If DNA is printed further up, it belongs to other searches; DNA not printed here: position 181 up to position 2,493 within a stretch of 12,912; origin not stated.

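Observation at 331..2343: C5-MTase with a ~210-aa basic insertion between motifs VI and VIII plus an N-terminal wHTH-like extension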

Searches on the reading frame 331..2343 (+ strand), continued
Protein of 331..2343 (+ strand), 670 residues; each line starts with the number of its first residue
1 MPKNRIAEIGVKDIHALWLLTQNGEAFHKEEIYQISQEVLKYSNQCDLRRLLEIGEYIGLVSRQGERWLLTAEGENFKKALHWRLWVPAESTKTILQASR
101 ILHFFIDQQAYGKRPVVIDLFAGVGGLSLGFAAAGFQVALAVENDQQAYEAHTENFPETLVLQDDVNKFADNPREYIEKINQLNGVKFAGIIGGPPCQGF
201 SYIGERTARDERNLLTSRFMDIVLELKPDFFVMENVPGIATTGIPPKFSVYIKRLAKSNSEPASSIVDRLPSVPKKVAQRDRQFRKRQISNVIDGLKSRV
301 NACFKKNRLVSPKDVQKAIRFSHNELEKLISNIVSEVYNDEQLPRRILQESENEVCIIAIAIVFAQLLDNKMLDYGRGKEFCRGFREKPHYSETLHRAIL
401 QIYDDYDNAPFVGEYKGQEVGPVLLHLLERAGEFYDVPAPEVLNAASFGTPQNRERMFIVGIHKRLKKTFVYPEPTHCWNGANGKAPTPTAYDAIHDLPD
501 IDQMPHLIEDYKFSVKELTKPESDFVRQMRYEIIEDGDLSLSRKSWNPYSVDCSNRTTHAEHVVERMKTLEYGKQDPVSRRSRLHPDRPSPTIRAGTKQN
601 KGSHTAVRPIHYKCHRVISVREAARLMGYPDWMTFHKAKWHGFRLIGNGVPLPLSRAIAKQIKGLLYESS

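Call 7: find_homologous_proteins(query=window:331-2343:+, max_evalue=0.00001)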
Query window:331-2343:+ (670 aa): 5725 proteins with E <= 0.00001 among 8000 candidates; the best 120 are listed.
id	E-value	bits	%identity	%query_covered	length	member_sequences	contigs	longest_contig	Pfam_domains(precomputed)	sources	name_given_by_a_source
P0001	0.0e+0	1548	100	100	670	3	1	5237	PF00145.24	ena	-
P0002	0.0e+0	1076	71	100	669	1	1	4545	PF00145.24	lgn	-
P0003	0.0e+0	1075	71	100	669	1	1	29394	PF00145.24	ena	-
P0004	0.0e+0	1073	71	100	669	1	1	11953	PF00145.24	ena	-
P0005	0.0e+0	1067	69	100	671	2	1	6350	PF00145.24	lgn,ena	-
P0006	0.0e+0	1046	69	100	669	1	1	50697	PF00145.24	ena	-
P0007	0.0e+0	1040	67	100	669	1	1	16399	PF00145.24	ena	-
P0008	0.0e+0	1040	68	100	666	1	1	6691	PF00145.24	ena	-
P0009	0.0e+0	1034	68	100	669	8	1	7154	PF00145.24,PF09445.17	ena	-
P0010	0.0e+0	1029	68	100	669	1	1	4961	PF00145.24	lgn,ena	-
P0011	0.0e+0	1021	66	100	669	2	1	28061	PF00145.24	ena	-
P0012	0.0e+0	1020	66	100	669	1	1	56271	PF00145.24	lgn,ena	-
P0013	1.4e-274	931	62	100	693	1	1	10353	PF00145.24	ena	-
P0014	8.9e-266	902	59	100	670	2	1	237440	PF00145.24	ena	-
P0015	3.0e-262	890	58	100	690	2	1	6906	PF00145.24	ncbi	-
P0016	1.6e-258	878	59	100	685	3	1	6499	PF00145.24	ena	-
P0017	3.9e-258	877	57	100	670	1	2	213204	PF00145.24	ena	-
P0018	6.8e-258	876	57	99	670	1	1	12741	PF00145.24,PF09445.17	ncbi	-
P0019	2.0e-240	818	67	80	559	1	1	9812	PF00145.24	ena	-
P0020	1.9e-205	703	55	87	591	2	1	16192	PF00145.24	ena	-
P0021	1.2e-201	690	69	67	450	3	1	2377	PF00145.24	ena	-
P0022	2.8e-200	685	48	99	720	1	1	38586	PF00145.24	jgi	jgi:site-specific DNA-cytosine methylase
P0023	5.1e-195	668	47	99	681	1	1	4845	PF00145.24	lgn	-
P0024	2.1e-193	663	48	98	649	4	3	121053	PF00145.24,PF09445.17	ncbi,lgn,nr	ncbi:hypothetical protein CGK38_23155 [Vibrio parahaemolyticus]|nr:hypothetical protein CGK38_23155 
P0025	2.2e-191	656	66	67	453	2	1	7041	PF00145.24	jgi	-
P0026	1.1e-189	651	49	92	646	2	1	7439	PF00145.24,PF09445.17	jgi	jgi:site-specific DNA-cytosine methylase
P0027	3.1e-183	629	45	97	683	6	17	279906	PF00145.24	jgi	jgi:site-specific DNA-cytosine methylase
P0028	2.9e-182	626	45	97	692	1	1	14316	PF00145.24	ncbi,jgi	jgi:site-specific DNA-cytosine methylase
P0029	2.9e-182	626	46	98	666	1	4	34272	PF00145.24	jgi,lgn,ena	-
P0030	9.5e-181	621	46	97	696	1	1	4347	PF00145.24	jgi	jgi:site-specific DNA-cytosine methylase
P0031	2.6e-180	619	48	95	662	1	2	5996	PF00145.24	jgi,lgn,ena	-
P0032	4.9e-179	615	45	97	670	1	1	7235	PF00145.24,PF09445.17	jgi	jgi:site-specific DNA-cytosine methylase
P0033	5.5e-179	615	44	97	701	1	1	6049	PF00145.24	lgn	-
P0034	6.1e-178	612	44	97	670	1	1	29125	PF00145.24,PF09445.17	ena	-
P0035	1.4e-177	610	44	98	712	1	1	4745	PF00145.24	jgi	jgi:DNA (cytosine-5)-methyltransferase 1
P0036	2.6e-177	610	44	98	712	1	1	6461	PF00145.24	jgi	jgi:DNA (cytosine-5)-methyltransferase 1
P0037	9.7e-175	601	44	98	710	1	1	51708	PF00145.24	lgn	-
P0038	1.5e-172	594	44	98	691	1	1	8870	PF00145.24,PF03602.22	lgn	-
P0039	2.8e-172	593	44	100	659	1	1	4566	PF00145.24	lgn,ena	-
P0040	1.5e-169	584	43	98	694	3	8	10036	PF00145.24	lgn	-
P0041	1.6e-169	584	43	99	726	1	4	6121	PF00145.24,PF09445.17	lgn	-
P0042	1.9e-169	584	42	99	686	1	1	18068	PF00145.24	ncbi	-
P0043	6.3e-169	582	42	98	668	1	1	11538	PF00145.24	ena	-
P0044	1.3e-168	581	43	98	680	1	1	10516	PF00145.24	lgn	-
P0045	1.1e-165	571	42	98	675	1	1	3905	PF00145.24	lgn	-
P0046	4.5e-165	569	43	98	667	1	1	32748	PF00145.24,PF09445.17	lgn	-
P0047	1.1e-164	568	42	98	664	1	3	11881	PF00145.24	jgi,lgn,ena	jgi:site-specific DNA-cytosine methylase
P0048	8.5e-164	565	41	99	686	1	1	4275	PF00145.24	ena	-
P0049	1.4e-163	564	44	95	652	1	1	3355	PF00145.24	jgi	jgi:site-specific DNA-cytosine methylase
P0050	7.3e-162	559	41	97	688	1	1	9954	PF00145.24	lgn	-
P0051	1.6e-160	554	41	99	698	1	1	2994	PF00145.24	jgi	jgi:site-specific DNA-cytosine methylase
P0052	3.2e-157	543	40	97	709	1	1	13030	PF00145.24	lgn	-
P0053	8.1e-157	542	42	93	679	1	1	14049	PF00145.24,PF09445.17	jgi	jgi:site-specific DNA-cytosine methylase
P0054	3.5e-155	536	41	100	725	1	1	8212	PF00145.24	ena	-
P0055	7.1e-149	516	40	98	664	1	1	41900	PF00145.24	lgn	-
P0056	1.3e-148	515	40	98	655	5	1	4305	PF00145.24,PF09445.17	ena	-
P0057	5.4e-148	513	43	89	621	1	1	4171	PF00145.24,PF09445.17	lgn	-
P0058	7.4e-146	506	40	97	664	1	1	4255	PF00145.24,PF09445.17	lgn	-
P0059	1.2e-145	505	42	92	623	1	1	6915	PF00145.24,PF09445.17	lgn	-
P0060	2.5e-142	494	39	99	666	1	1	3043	PF00145.24,PF09445.17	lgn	-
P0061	1.1e-141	492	42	87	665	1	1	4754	PF00145.24,PF03602.22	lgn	-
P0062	6.6e-139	483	39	98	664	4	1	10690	PF05175.21,PF00145.24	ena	-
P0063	9.3e-139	482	39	98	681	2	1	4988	PF00145.24,PF03602.22,PF09445.17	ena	-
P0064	1.3e-130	455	37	98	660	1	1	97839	PF00145.24,PF03602.22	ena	-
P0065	1.6e-126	442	38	98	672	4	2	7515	PF00145.24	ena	-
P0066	4.9e-113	397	37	97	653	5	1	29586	PF00145.24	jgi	-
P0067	9.1e-113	396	43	70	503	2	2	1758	PF00145.24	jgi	jgi:site-specific DNA-cytosine methylase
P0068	2.1e-112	395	37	98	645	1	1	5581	PF00145.24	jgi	-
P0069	3.9e-100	355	43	60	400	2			PF00145.24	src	-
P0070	5.7e-84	301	42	37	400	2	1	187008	PF00145.24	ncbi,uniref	ncbi:DNA cytosine methyltransferase [Paenibacillus yanchengensis]|uniref:Cytosine-specific methyltra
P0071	4.3e-83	298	42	36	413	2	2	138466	PF00145.24,PF03602.22,PF09445.17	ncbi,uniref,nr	ncbi:DNA cytosine methyltransferase [Paenibacillus qinlingensis]|uniref:DNA cytosine methyltransfera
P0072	1.5e-82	296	38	43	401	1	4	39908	PF00145.24,PF09445.17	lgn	-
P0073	4.4e-80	288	37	46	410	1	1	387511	PF00145.24,PF09445.17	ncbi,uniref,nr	ncbi:DNA cytosine methyltransferase [Paenibacillus elgii]|uniref:DNA cytosine methyltransferase n=1 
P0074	3.5e-78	282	41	36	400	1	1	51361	PF00145.24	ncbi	-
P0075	2.6e-77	279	39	43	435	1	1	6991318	PF00145.24,PF09445.17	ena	-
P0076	4.1e-76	275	39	45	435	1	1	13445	PF00145.24,PF09445.17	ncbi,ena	-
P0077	1.8e-75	273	43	34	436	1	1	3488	PF00145.24,PF09445.17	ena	-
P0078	4.2e-75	272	37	45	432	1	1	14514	PF00145.24,PF09445.17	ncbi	ncbi:MAG: DNA cytosine methyltransferase [Crocosphaera sp.]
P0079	5.9e-75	271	39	43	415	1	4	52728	PF00145.24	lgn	-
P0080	1.4e-74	270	37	45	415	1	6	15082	PF00145.24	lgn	-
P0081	2.1e-74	269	43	37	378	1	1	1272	PF00145.24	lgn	-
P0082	6.3e-74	268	42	34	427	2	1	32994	PF00145.24,PF09445.17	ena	-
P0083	6.4e-74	268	43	36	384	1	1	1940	PF00145.24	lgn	-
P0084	2.0e-73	266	39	34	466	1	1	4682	PF00145.24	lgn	-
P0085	2.9e-73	266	37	43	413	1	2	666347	PF00145.24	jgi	-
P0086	3.6e-73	265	43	37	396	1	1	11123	PF00145.24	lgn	-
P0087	6.5e-73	265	41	34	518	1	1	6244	PF00145.24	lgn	-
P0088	3.2e-72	262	40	44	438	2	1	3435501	PF00145.24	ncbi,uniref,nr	ncbi:DNA cytosine methyltransferase [Thermomonas brevis]|uniref:Cytosine-specific methyltransferase 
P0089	4.3e-72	262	42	36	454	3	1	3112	PF00145.24,PF09445.17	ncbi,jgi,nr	ncbi:MAG: DNA (cytosine-5-)-methyltransferase [Cyanobacteria bacterium]|jgi:DNA (cytosine-5)-methylt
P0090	4.6e-72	262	38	43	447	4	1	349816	PF00145.24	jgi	jgi:DNA (cytosine-5)-methyltransferase 1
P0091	1.1e-71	261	42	35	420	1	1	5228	PF00145.24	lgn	-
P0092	1.3e-71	260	37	45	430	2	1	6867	PF00145.24,PF09445.17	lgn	-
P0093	1.7e-71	260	37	45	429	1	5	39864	PF00145.24,PF09445.17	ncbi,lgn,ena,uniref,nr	ncbi:DNA cytosine methyltransferase [Crocosphaera sp.]|uniref:DNA cytosine methyltransferase n=1 Tax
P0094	2.7e-71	259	38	44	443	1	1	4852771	PF00145.24,PF09445.17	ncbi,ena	-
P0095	2.7e-71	259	38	40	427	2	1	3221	PF00145.24,PF09445.17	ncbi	-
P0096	4.0e-71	259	40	35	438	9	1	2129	PF00145.24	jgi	jgi:DNA (cytosine-5)-methyltransferase 1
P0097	7.0e-71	258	38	44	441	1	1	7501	PF00145.24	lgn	-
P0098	9.1e-71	258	39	41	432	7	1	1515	PF00145.24,PF09445.17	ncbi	ncbi:MAG: DNA cytosine methyltransferase, partial [Geitlerinemataceae cyanobacterium]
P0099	1.2e-70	257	38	44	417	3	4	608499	PF00145.24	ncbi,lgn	-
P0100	1.2e-70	257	37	44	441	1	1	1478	PF00145.24,PF09445.17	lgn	-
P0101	1.5e-70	257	42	33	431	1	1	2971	PF00145.24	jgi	-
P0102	2.0e-70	256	37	44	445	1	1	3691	PF00145.24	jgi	jgi:DNA (cytosine-5)-methyltransferase 1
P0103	2.3e-70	256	35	43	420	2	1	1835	PF00145.24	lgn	-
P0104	2.6e-70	256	36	45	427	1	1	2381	PF00145.24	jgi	jgi:DNA (cytosine-5)-methyltransferase 1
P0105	3.0e-70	256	36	45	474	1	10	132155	PF00145.24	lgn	-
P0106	3.9e-70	255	35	43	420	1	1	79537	PF00145.24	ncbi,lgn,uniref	ncbi:DNA cytosine methyltransferase [Microcoleus sp. OTE_8_concoct_300]|uniref:DNA cytosine methyltr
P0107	4.2e-70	255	39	44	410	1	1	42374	PF00145.24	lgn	-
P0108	4.7e-70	255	43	34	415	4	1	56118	PF00145.24,PF09445.17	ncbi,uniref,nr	ncbi:DNA cytosine methyltransferase [Cuspidothrix issatschenkoi LEGE 03284]|uniref:DNA cytosine meth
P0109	5.9e-70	255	35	43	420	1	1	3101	PF00145.24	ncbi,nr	ncbi:MAG: DNA cytosine methyltransferase [Microcoleus sp. C1-bin4]|nr:DNA cytosine methyltransferase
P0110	8.6e-70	254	36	43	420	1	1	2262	PF00145.24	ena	-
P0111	9.6e-70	254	41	37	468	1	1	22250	PF00145.24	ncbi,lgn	-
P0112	9.7e-70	254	42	34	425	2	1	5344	PF00145.24,PF09445.17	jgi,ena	jgi:DNA (cytosine-5)-methyltransferase 1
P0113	1.2e-69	254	41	33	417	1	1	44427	PF00145.24,PF09445.17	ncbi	ncbi:MAG: DNA cytosine methyltransferase [Xenococcaceae cyanobacterium]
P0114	1.6e-69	253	36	45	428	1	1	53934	PF00145.24,PF09445.17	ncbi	-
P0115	1.8e-69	253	35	43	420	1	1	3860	PF00145.24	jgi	-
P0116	1.9e-69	253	36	43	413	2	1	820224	PF00145.24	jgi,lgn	jgi:DNA (cytosine-5)-methyltransferase 1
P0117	1.9e-69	253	35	43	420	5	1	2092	PF00145.24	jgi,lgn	jgi:DNA (cytosine-5)-methyltransferase 1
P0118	2.0e-69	253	35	43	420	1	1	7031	PF00145.24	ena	-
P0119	2.1e-69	253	43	36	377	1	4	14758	PF00145.24,PF09445.17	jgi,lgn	jgi:DNA (cytosine-5)-methyltransferase 1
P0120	2.2e-69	253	39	37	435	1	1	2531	PF00145.24,PF09445.17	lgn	-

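Call 11: find_encoding_contigs(protein=P0014, flank=8000, max_places=3)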
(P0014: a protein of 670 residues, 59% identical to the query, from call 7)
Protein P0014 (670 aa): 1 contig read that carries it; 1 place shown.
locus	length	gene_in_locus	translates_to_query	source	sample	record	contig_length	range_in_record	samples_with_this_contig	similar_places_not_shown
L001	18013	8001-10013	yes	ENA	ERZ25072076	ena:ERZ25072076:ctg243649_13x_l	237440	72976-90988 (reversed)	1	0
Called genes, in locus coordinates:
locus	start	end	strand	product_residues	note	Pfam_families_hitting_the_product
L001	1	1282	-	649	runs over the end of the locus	PF26099:DUF8034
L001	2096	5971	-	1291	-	PF02384:N6_Mtase, PF20473:MmeI_Mtase (faint), PF07669:Eco57I, PF12950:TaqI_C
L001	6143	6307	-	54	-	-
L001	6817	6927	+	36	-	-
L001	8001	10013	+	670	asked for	PF00145:DNA_methylase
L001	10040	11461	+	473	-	PF13589:HATPase_c_3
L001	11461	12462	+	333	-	PF20553:Methyltransf_35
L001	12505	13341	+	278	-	PF05721:PhyH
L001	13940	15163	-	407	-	PF05721:PhyH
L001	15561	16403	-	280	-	PF04909:Amidohydro_2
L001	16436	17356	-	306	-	PF13637:Ank_4 (faint), PF13857:Ank_5 (faint), PF00023:Ank (faint), PF13606:Ank_3 (faint), PF12796:Ank_2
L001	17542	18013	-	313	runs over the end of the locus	PF02826:2-Hacid_dh_C, PF03446:NAD_binding_2 (faint)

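Call 12: find_encoding_contigs(protein=P0024, flank=8000, max_places=3)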
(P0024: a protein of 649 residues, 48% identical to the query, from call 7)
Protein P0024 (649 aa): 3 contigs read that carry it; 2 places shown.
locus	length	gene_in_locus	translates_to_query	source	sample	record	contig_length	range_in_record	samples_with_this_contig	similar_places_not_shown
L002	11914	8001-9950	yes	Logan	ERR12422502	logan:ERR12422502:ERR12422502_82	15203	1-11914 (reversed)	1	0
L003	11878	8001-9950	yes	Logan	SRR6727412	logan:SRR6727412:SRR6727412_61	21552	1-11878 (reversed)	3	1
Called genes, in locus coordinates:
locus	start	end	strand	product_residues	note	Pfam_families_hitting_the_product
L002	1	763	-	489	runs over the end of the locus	-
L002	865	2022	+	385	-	PF00589:Phage_integrase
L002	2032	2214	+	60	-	PF12728:HTH_17 (weak)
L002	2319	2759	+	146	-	-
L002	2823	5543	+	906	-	PF03175:DNA_pol_B_2 (faint)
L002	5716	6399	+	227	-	-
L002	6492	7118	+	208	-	PF20987:I-TevI_DNA-bd (faint), PF13542:HTH_Tnp_ISL3 (faint), PF18024:HTH_50 (weak)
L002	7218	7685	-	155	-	PF03852:Vsr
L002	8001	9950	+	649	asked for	PF00145:DNA_methylase, PF09445:Methyltransf_15 (weak), PF00145:DNA_methylase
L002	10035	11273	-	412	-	-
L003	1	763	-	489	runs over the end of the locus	-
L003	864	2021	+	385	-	PF00589:Phage_integrase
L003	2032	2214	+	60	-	PF12728:HTH_17 (weak)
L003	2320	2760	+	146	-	-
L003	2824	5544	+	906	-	PF03175:DNA_pol_B_2 (weak)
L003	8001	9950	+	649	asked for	PF00145:DNA_methylase, PF09445:Methyltransf_15 (weak), PF00145:DNA_methylase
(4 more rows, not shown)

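Call 13: find_encoding_contigs(protein=P0027, flank=7000, max_places=3)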
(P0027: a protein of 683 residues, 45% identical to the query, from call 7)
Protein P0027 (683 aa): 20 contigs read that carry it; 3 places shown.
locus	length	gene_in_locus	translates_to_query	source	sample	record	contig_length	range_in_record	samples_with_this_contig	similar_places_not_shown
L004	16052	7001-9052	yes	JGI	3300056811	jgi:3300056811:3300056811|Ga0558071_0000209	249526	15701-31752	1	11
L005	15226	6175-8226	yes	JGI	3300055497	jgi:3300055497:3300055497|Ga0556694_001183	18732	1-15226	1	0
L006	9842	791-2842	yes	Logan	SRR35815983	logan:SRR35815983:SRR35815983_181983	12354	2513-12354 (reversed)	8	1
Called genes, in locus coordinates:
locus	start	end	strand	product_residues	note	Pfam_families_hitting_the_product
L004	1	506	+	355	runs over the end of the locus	PF10340:Say1_Mug180, PF20434:BD-FAE, PF07859:Abhydrolase_3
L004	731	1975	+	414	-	PF13356:Arm-DNA-bind_3, PF22022:Phage_int_M, PF00589:Phage_integrase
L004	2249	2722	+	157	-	-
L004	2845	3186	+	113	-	-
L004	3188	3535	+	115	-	-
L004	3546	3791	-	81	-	PF13560:HTH_31, PF01381:HTH_3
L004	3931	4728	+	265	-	-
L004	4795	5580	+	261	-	PF00091:Tubulin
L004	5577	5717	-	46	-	-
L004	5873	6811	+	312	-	PF00589:Phage_integrase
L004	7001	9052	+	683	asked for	PF00145:DNA_methylase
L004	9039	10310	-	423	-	-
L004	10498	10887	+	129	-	PF03852:Vsr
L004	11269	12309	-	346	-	-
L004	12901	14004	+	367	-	PF05144:Phage_CRI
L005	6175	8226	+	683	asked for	PF00145:DNA_methylase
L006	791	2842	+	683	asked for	PF00145:DNA_methylase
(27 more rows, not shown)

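Call 14: find_encoding_contigs(protein=P0064, flank=7000, max_places=2)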
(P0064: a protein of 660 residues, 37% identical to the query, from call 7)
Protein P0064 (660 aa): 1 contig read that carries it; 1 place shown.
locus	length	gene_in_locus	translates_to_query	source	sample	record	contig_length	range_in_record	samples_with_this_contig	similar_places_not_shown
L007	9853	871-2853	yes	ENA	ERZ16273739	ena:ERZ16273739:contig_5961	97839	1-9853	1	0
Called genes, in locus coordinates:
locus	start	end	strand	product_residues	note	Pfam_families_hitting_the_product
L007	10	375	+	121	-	-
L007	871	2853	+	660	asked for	PF03602:Cons_hypoth95 (weak), PF00145:DNA_methylase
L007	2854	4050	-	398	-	-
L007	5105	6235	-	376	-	PF00355:Rieske, PF00848:Ring_hydroxyl_A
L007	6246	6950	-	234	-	-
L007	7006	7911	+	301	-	PF00126:HTH_1, PF03466:LysR_substrate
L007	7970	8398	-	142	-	-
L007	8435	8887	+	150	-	PF00872:Transposase_mut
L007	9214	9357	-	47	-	-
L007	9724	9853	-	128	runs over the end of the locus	PF13664:DUF4149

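Call 15: find_encoding_contigs(protein=P0037, flank=7000, max_places=2)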
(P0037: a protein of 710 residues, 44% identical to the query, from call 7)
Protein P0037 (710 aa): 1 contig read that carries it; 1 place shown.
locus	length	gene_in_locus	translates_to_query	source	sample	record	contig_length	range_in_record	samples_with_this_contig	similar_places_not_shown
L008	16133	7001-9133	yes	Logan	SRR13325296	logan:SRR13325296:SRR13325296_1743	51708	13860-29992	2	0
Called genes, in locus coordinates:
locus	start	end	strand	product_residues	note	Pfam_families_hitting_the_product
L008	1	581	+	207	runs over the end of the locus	-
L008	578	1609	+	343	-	-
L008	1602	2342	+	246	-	-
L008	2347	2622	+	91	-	-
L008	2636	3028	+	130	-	PF08774:VRR_NUC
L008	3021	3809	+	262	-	PF02086:MethyltransfD12 (faint)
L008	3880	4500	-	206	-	PF10546:P63C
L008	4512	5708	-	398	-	PF06114:Peptidase_M78 (weak)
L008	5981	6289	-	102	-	-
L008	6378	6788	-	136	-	PF03852:Vsr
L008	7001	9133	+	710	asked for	PF00145:DNA_methylase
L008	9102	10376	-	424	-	-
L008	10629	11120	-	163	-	PF13539:Peptidase_M15_4 (weak)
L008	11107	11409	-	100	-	-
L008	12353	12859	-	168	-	-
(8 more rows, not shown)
